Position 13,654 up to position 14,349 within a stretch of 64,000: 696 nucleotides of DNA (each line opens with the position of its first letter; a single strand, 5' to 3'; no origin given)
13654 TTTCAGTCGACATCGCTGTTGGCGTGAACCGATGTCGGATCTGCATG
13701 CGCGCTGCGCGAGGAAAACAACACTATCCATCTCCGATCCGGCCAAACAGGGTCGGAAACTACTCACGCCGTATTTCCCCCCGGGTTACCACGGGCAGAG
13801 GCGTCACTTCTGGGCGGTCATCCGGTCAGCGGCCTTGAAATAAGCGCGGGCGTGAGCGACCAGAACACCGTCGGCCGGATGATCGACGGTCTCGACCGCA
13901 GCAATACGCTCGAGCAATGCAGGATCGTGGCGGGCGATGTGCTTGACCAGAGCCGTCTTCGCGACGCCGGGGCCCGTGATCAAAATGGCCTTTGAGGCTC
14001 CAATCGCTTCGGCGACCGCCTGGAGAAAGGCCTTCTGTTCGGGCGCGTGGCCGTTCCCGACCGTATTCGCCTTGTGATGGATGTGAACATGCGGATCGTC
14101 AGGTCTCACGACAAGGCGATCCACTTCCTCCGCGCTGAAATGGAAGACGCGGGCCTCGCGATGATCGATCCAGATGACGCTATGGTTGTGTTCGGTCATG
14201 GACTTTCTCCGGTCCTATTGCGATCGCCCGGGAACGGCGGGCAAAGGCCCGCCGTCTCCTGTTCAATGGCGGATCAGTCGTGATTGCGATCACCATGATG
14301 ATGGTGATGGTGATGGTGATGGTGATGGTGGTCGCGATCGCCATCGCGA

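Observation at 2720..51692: Twenty gene-oriented copies of a 22-nt intergenic motif (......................) define an apparently undescribed regulon element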

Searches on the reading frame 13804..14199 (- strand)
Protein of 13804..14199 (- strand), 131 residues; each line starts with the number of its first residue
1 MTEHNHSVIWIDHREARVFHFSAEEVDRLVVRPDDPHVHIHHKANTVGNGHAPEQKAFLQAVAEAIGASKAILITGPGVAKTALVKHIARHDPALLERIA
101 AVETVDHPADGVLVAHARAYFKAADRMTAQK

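Call 16: search_protein_families(library=pfam, proteins=[window:13804-14199:-], max_evalue=0.01)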
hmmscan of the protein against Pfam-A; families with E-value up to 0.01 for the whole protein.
window:13804-14199:- (131 aa): 1 family
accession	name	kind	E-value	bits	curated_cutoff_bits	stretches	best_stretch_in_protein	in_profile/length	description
PF13245.12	AAA_19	-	0.0023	18.5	25.1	1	60-97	3-40/134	AAA domain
